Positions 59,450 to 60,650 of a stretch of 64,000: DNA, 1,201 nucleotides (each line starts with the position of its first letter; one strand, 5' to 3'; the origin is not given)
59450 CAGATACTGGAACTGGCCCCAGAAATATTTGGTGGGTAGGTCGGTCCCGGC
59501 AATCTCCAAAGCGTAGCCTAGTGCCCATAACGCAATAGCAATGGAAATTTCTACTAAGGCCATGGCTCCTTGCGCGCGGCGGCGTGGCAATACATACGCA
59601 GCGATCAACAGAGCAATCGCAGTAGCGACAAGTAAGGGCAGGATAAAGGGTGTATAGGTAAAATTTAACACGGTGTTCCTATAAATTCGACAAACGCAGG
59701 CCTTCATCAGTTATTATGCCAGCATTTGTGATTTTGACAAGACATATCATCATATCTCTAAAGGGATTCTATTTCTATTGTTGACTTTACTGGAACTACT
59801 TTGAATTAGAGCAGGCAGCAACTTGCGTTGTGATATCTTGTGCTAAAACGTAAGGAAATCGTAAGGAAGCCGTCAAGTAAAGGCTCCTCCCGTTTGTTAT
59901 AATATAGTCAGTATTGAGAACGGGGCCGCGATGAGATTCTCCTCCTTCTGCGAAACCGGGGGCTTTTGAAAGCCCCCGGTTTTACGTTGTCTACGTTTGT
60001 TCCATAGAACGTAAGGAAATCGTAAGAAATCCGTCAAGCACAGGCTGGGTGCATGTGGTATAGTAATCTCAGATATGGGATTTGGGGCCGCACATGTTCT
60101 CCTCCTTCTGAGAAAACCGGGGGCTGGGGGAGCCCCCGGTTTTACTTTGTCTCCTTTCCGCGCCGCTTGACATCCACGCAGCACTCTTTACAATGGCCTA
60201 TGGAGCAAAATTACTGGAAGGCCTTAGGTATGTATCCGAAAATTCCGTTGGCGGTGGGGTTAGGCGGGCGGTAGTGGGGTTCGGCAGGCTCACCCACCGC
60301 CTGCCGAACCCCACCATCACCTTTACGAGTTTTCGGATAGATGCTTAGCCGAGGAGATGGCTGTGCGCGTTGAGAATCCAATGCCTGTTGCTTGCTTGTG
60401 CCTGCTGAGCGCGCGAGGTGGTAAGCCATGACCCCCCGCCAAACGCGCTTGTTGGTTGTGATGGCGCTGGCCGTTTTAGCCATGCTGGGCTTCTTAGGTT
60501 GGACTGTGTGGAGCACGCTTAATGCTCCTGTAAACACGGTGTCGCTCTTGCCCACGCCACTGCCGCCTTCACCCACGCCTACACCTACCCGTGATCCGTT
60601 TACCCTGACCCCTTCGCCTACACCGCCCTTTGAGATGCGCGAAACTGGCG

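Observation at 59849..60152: Tandem pair of compact sRNA-like units with direct-repeat operator, -10 box, CU-rich anti-SD core and intrinsic terminator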

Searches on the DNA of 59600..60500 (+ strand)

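Call 4: search_rna_families(source=window, start=59600, end=60500, threshold=evalue, max_evalue=10, show_alignments=3)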
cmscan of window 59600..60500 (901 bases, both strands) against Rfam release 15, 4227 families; matches with E-value up to 10: 30.
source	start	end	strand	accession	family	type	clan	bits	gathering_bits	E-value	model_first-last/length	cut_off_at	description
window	60249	60319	+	RF03558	mir-629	Gene; miRNA;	-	29.1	72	0.019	1-83/83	no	mir-629 microRNA precursor family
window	60252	60316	+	RF03349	mir-3151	Gene; miRNA;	-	28.2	83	0.019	1-85/85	no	mir-3151 microRNA precursor family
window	60253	60314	+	RF03172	mir-6012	Gene; miRNA;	-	26.7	59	0.015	1-85/85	no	mir-6012 microRNA precursor family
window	60252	60316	+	RF00988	mir-657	Gene; miRNA;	-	25.8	69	0.015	1-86/86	no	mir-657 microRNA precursor family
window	60248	60317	-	RF03924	mir-1228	Gene; miRNA;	-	24.6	88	0.15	1-73/73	no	mir-1228 microRNA precursor family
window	60262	60323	-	RF03486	mir-3940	Gene; miRNA;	-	24.5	84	0.059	1-92/92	no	mir-3940 microRNA precursor family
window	60253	60315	-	RF00942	mir-1224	Gene; miRNA;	-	24.3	105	0.083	1-86/86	no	mir-1224 microRNA precursor family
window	60250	60318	-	RF03677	mir-1304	Gene; miRNA;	-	24.1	90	0.037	1-87/87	no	mir-1304 microRNA precursor family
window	60270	60318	+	RF01688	Actino-pnp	Cis-reg;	-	24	47.7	0.017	11-53/63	no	Actino-pnp RNA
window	60254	60315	+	RF03196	mir-6790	Gene; miRNA;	-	23.2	78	0.05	1-63/63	no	mir-6790 microRNA precursor family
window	60267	60321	-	RF04159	MIR1437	Gene; miRNA;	-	22.7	168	0.24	1-192/192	no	MIR1437 microRNA precursor family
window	60274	60315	-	RF03172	mir-6012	Gene; miRNA;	-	22.6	59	0.17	1-85/85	no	mir-6012 microRNA precursor family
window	60249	60319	+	RF04159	MIR1437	Gene; miRNA;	-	22.6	168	0.26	1-192/192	no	MIR1437 microRNA precursor family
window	60266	60324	+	RF03192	mir-6794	Gene; miRNA;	-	20.7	74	0.42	1-62/62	no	mir-6794 microRNA precursor family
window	60254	60317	+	RF03924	mir-1228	Gene; miRNA;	-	20.5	88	1.3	1-73/73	no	mir-1228 microRNA precursor family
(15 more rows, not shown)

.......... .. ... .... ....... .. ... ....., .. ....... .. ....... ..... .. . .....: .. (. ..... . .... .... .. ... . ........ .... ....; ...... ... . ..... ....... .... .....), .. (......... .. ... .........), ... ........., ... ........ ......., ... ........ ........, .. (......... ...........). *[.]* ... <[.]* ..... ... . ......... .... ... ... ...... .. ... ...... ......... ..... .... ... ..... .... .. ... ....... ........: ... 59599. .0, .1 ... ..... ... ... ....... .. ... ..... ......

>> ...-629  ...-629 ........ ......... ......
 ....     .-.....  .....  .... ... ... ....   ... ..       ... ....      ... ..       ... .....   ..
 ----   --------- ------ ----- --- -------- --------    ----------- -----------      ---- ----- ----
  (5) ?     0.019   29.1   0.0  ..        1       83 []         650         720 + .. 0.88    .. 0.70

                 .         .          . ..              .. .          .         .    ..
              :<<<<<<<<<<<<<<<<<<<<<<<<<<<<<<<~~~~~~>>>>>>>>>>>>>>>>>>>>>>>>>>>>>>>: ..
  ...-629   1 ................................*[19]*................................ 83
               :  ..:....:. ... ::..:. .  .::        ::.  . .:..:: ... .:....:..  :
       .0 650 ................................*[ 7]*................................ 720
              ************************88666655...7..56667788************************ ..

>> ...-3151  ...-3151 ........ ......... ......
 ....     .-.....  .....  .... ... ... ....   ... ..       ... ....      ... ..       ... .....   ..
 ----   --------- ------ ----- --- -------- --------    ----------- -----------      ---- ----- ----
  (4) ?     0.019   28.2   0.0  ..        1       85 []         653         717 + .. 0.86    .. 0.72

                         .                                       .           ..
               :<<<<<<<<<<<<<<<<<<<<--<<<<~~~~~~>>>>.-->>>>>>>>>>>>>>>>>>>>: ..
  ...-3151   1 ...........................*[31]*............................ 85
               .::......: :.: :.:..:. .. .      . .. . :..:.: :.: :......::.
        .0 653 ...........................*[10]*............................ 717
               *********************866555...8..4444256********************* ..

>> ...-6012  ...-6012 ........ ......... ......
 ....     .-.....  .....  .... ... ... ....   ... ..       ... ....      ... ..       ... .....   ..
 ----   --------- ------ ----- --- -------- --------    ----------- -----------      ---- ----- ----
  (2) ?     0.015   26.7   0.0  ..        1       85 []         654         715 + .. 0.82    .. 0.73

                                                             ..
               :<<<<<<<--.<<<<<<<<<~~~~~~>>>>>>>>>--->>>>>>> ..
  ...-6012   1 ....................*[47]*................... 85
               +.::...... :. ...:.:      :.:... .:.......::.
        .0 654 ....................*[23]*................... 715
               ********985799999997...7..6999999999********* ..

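Call 36: build_rna_model(alignment_id=A3, structure=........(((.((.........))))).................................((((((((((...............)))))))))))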
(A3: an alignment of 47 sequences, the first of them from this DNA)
Model R1 built from alignment A3 (47 sequences, 96 columns); structure: as given.
model positions 77; base pairs 14; branch points 1; effective number of sequences 2.9; information 0.734 bits per position. Calibrated on 0.2 Mb of random sequence (short: E-values are rough).
structure used (alignment columns):
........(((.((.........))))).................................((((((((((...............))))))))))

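Call 37: search_with_rna_model(model_id=R1, sources=[window, L004, L047, L081, L082, L083, L084, L085, L086, L087, L088, L089, L090, L091, L092, L093, L094, L095, L096, L097, L098, L099, L100, L101, L102, L103, L104, L105, L106, L107, L108, L109, L110, L111, L112, L113, L114, L115, L116, L117, L118, L119, L120, L121, L122, L123, L124, L125, L126, L127, L128, L129, L130, L131, L132, L133, L134, L135, L136, L137, L138, L139, L140, L141, L142, L143, L144, L145, L146, L147, L148, L149, L150, L151, L152, L153, L154, L155, L156, L157, L158, L159, L160, L161, L162, L163, L164, L165, L166, L167, L168, L169, L170, L171, L172, L173, L174, L175, L176], max_evalue=1, make_alignment=true)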
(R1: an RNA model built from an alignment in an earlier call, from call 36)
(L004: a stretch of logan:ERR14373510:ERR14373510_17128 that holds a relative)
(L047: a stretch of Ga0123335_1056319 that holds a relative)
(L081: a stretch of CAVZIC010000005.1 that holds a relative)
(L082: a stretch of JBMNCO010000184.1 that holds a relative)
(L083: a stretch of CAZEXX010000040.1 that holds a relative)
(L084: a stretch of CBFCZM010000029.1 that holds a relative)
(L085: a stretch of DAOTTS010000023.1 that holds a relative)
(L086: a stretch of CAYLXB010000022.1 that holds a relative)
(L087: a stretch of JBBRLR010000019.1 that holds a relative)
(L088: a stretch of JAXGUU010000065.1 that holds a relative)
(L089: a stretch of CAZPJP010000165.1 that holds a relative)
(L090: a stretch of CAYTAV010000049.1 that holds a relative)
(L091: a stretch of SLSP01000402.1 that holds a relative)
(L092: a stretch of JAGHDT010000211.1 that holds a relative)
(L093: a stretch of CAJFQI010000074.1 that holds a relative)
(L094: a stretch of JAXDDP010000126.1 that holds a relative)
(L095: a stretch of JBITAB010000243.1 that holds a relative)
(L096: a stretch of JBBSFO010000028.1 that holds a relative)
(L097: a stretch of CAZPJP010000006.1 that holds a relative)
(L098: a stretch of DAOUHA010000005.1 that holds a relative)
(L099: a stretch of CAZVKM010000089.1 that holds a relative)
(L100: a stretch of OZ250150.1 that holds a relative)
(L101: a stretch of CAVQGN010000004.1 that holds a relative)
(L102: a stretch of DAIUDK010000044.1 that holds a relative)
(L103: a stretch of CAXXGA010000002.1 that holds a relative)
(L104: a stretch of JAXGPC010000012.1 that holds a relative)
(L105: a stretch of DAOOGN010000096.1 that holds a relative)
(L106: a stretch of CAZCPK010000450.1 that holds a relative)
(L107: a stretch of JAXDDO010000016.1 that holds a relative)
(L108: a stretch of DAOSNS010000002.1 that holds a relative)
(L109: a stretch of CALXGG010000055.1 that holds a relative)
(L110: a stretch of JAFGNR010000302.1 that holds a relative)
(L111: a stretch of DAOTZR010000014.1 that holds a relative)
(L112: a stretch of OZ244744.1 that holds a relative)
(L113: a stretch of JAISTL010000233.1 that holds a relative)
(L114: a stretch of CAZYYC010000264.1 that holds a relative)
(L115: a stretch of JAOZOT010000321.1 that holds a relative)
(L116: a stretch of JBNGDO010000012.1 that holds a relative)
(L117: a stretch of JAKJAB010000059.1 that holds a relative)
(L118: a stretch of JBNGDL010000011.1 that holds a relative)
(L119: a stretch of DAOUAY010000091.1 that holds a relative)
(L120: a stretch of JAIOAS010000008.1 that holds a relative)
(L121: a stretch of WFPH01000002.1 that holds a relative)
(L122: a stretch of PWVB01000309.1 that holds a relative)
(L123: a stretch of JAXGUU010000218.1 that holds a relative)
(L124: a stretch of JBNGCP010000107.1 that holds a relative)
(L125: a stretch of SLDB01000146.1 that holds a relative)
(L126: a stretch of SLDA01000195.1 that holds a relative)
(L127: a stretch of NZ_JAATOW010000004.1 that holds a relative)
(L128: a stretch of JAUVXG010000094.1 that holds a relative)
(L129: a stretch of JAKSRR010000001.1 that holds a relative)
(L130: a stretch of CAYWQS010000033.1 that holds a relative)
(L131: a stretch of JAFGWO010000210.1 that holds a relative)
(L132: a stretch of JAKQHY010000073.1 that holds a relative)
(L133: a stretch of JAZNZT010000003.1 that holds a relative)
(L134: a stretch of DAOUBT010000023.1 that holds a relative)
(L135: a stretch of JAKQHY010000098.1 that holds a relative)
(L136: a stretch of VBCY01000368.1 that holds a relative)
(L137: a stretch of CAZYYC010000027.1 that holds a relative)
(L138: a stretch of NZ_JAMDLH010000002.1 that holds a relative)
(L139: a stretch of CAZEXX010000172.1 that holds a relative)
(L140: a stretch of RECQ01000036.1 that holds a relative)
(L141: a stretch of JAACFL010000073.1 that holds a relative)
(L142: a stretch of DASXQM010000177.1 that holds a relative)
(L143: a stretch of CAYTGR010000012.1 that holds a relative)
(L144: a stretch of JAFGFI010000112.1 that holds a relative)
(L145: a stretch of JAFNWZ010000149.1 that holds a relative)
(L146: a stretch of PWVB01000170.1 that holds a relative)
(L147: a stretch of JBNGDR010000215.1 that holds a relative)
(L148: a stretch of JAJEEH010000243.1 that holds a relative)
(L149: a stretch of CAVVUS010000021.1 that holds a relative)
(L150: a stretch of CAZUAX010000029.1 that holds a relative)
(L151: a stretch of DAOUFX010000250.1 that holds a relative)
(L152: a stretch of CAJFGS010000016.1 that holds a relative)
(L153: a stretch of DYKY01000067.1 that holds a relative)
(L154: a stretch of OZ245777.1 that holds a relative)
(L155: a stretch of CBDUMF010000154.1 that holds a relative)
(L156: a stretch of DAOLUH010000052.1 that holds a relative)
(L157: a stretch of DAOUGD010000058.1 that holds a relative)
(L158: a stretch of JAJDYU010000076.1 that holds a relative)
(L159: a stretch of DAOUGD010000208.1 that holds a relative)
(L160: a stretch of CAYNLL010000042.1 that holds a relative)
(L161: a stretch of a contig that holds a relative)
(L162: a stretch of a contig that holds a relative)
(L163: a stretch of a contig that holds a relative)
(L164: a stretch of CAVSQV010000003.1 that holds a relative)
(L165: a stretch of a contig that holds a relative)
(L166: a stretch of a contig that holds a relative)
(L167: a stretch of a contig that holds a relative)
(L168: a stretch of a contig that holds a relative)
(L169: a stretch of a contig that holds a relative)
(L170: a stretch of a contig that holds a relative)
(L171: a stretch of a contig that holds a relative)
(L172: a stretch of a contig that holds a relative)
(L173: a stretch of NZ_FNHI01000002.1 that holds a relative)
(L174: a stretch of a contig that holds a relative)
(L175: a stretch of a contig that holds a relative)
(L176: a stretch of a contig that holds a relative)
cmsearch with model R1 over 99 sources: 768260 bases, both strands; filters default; matches with E-value up to 1: 183.
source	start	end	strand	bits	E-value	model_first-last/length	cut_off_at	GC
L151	5257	5336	-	90.5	5.3e-27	1-77/77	no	0.59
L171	7530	7610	+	87.2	6.3e-26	1-77/77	no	0.54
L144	5182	5258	+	86.3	1.2e-25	1-77/77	no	0.57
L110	174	249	-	86.2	1.4e-25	1-77/77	no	0.57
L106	2842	2917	+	85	3.3e-25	1-77/77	no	0.58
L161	2995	3072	-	85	3.4e-25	1-77/77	no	0.55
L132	7479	7559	-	84.2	6.1e-25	1-77/77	no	0.56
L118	1289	1367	-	83.2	1.3e-24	1-77/77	no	0.58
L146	7600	7677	-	82.7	1.8e-24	1-77/77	no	0.56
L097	1180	1257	-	82.5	2.3e-24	1-77/77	no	0.56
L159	5872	5952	+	82.1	2.9e-24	1-77/77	no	0.57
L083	4041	4117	+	81.7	3.9e-24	1-77/77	no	0.57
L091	4700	4784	-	80.7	8.3e-24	1-77/77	no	0.54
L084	3906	3981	+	79.4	2.3e-23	1-77/77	no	0.61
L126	3778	3854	+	79.2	2.6e-23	1-77/77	no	0.64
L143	4860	4937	-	77.4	1e-22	1-77/77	no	0.59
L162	3247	3330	+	76.3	2.4e-22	1-77/77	no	0.57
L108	3808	3891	+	76.1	2.8e-22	1-77/77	no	0.56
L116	5681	5764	+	75.1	5.8e-22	1-77/77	no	0.51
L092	7294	7370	-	74.9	7e-22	1-77/77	no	0.55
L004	137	214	+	74.7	8e-22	1-77/77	no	0.58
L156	2526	2606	+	73.8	1.6e-21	1-77/77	no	0.57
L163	5415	5495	-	73.8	1.6e-21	1-77/77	no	0.57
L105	7564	7646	+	73.8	1.6e-21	1-77/77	no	0.54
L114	5705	5781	-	72.9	3.2e-21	1-77/77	no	0.58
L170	5338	5413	-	72.6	3.8e-21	1-77/77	no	0.67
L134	1038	1114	+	72.5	4.4e-21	1-77/77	no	0.6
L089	262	340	-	72.3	5.1e-21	1-77/77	no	0.62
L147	4228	4303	-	72.1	5.6e-21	1-77/77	no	0.58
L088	433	510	+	72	6.1e-21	1-77/77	no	0.58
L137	2465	2542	+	72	6.1e-21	1-77/77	no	0.58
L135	4987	5062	+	71.9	6.7e-21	1-77/77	no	0.53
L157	7049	7124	-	71.9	6.7e-21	1-77/77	no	0.53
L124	3811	3889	-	71.7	7.5e-21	1-77/77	no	0.63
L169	1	79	-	71.2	1.1e-20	1-77/77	no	0.62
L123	1193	1269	+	70.9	1.4e-20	1-77/77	no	0.58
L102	2167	2248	+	70.8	1.5e-20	1-77/77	no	0.59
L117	1168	1249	-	70.8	1.5e-20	1-77/77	no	0.59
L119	5316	5397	+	70.8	1.5e-20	1-77/77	no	0.59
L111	1994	2070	+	70.6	1.7e-20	1-77/77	no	0.61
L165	445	531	+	70.1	2.7e-20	1-77/77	no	0.54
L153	3985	4066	-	70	2.8e-20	1-77/77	no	0.59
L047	1076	1153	-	69.1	5.5e-20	1-77/77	no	0.63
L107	3355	3432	-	69.1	5.5e-20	1-77/77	no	0.63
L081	7836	7912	+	68.9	6.6e-20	1-77/77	no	0.57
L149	1504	1580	+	68.9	6.6e-20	1-77/77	no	0.57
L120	309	390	-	68.3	1e-19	1-77/77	no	0.59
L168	3003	3081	+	66.9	2.8e-19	1-77/77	no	0.63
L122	675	753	+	66.7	3.4e-19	1-77/77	no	0.62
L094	7531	7608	+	66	5.8e-19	1-77/77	no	0.56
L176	5610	5684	+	65.7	7.4e-19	1-77/77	no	0.53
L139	6656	6735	-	65.4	9e-19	1-77/77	no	0.61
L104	3995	4074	+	62.2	1.1e-17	1-77/77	no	0.57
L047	138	217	-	59.6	7.2e-17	1-77/77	no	0.54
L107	2417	2496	-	59.6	7.2e-17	1-77/77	no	0.54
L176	5447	5522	+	53.8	5.9e-15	1-77/77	no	0.59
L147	4026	4105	-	52.6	1.5e-14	1-77/77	no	0.59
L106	3042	3124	+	50.6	6.5e-14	1-77/77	no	0.47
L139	5640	5719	-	41.9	4.6e-11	1-77/77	no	0.46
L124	3637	3721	-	37.9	1e-09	1-77/77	no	0.6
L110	1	62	-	35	8.6e-09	1-57/77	3'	0.58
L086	3929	4006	+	32.9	4.2e-08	1-77/77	no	0.56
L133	6285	6353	+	31.6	1.1e-07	1-77/77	no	0.49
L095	2612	2696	+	28.9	8.9e-07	1-77/77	no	0.67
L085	4763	4841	+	28.9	9.3e-07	1-77/77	no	0.52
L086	3751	3819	+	28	1.7e-06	1-77/77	no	0.58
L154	6135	6215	-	26.9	4e-06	1-77/77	no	0.67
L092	7291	7324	+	25.9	9e-06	44-77/77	no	0.53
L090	5703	5766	-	25.7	1e-05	1-77/77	no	0.55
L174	1472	1538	+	25.5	1.1e-05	1-77/77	no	0.52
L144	5337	5400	+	25.3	1.4e-05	1-77/77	no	0.48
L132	7434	7508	+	25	1.8e-05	1-77/77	no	0.57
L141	6706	6779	-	24.6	2.2e-05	1-77/77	no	0.69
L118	1286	1319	+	24.5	2.5e-05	44-77/77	no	0.59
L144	5228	5262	-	23.6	4.8e-05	43-77/77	no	0.63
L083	4087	4120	-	23.5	5.3e-05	44-77/77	no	0.62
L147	4181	4258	+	23.3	6.2e-05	1-77/77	no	0.56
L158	735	798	+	22.4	0.00012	1-77/77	no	0.75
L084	3953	3980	-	22.4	0.00012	48-76/77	no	0.68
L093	5477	5542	-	21.9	0.00018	1-77/77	no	0.56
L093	5429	5500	+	21.7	0.0002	1-77/77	no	0.6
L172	814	891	+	21.7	0.00022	1-77/77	no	0.67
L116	5734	5768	-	21.6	0.00023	43-77/77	no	0.57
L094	7578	7610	-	21.5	0.00024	45-77/77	no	0.61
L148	7522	7585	-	21.2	0.00031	1-77/77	no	0.72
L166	1753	1823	-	21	0.00035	1-77/77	no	0.66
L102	2219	2252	-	20.6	0.00049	43-77/77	no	0.65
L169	1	34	+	20.6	0.00049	47-77/77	5'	0.71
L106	2887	2920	-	20.4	0.00058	43-77/77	no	0.65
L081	7881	7917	-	20.2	0.00066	43-77/77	no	0.65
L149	1549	1585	-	20.2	0.00066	43-77/77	no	0.65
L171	7580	7613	-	20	0.00073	44-77/77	no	0.65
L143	4824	4890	+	19.8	0.00085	1-77/77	no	0.6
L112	2596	2635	+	19.5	0.0011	34-77/77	no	0.65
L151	5254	5287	+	19.3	0.0012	44-77/77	no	0.71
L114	5702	5735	+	19.3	0.0013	43-77/77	no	0.68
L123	1239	1272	-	19.3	0.0013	43-77/77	no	0.68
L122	720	759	-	19.2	0.0014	41-77/77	no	0.68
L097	1177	1209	+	19.1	0.0015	44-77/77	no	0.67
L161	2992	3024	+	18.9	0.0017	44-77/77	no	0.64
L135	5033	5061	-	18.9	0.0018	48-76/77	no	0.69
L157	7050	7078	+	18.9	0.0018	48-76/77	no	0.69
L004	185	216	-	18.8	0.0019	45-77/77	no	0.69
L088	480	512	-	18.7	0.002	45-77/77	no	0.58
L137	2512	2544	-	18.7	0.002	45-77/77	no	0.58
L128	143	209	-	18.7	0.002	1-77/77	no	0.6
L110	171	204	+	18.6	0.0022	43-77/77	no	0.59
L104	4045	4073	-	18.5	0.0024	48-76/77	no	0.69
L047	1073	1108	+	18.4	0.0026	44-77/77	no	0.69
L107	3352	3387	+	18.4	0.0026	44-77/77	no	0.69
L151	5199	5234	-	18.2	0.003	43-77/77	no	0.58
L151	5197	5230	+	18.1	0.0031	45-77/77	no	0.56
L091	4700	4730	+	18.1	0.0032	47-77/77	no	0.61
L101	1959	2033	+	18.1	0.0032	1-77/77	no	0.64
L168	3051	3085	-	17.8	0.0039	43-77/77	no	0.71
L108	3862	3890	-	17.7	0.0043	48-76/77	no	0.72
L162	3301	3329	-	17.7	0.0043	48-76/77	no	0.72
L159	5923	5993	-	17.7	0.0045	1-77/77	no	0.56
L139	6653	6689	+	17.6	0.0045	44-77/77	no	0.65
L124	3808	3844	+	17.5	0.0049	44-77/77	no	0.68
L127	5648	5713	+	17.4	0.0054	1-77/77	no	0.71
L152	5846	5913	+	17.4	0.0055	1-77/77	no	0.62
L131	6667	6743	+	17.2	0.0061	1-77/77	no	0.68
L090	5700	5728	+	17.2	0.0062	44-77/77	no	0.55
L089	259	295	+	17.2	0.0062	44-77/77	no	0.7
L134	1085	1113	-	17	0.0072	48-76/77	no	0.72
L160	6687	6726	-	17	0.0073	31-77/77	no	0.77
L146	7597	7629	+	16.9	0.008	44-77/77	no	0.61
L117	1169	1196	+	16.9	0.0081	48-76/77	no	0.68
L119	5369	5396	-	16.9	0.0081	48-76/77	no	0.68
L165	503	530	-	16.9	0.0081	48-76/77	no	0.68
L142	6886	6967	-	16.7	0.0092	1-77/77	no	0.48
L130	1887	1972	-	16.7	0.0094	1-77/77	no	0.59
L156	2578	2605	-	16.6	0.0099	48-76/77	no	0.71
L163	5416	5443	+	16.6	0.0099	48-76/77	no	0.71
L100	4277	4340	-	16.5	0.01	1-77/77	no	0.64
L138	7846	7924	+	16.4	0.011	1-77/77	no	0.59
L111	2041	2069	-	16.3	0.012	48-76/77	no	0.76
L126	3825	3853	-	16.3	0.012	48-76/77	no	0.76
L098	5781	5853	-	16.1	0.015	1-77/77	no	0.6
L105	7618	7645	-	15.9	0.016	48-76/77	no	0.71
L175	1134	1221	+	15.9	0.017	1-77/77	no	0.52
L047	135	169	+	15.7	0.019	44-77/77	no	0.63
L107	2414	2448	+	15.7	0.019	44-77/77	no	0.63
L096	3357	3396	-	15.6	0.021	34-77/77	no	0.65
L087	5566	5605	-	15.5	0.023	34-77/77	no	0.68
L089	1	64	-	15.5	0.023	1-68/77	3'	0.66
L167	586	623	+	15.2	0.028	35-77/77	no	0.76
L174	1511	1537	-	14.6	0.045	48-76/77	no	0.7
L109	1942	2015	-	14.6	0.046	1-77/77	no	0.58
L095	2663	2696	-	14.3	0.057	47-77/77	no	0.65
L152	5889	5913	-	14.2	0.059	47-77/77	no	0.56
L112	2608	2634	-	14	0.071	48-76/77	no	0.7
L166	1753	1786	+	13.5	0.1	47-77/77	no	0.71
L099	3275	3316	+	13.5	0.11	34-77/77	no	0.74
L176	5655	5687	-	13.3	0.12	44-77/77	no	0.64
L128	144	167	+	13.3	0.12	48-76/77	no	0.71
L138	7900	7923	-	13.3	0.12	48-76/77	no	0.71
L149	7147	7210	+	12.9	0.16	1-77/77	no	0.62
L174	4908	4969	+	12.7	0.19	1-77/77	no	0.37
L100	4278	4304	+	12.5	0.22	48-76/77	no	0.74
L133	6330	6355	-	12.5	0.22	45-77/77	no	0.54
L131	6719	6742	-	12.1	0.3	48-76/77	no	0.67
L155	166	238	-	11.9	0.34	1-77/77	no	0.47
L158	768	833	-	11.8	0.37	1-77/77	no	0.71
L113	7317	7383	-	11.7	0.39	1-77/77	no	0.55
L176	5495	5520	-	11.7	0.41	49-75/77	no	0.73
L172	858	891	-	11.6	0.44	47-77/77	no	0.68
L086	3979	4066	-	11.5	0.46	1-77/77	no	0.62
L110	1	11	+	11.3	0.53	67-77/77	5'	0.73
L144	7804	7827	+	11.2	0.58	49-75/77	no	0.62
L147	4027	4056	+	11.2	0.6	48-76/77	no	0.87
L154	6135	6168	+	11.1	0.62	47-77/77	no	0.68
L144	7802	7879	-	11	0.66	1-77/77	no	0.47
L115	849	894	-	11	0.68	32-77/77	no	0.72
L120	310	337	+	10.5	0.97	48-76/77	no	0.71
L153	3986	4013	+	10.5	0.97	48-76/77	no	0.71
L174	6798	6857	-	10.5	0.97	1-77/77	no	0.45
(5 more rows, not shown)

Alignment A4: 150 matches aligned to the model, 134 columns, each read 5' to 3' on its own strand. Consensus structure (alignment columns), stored with it:
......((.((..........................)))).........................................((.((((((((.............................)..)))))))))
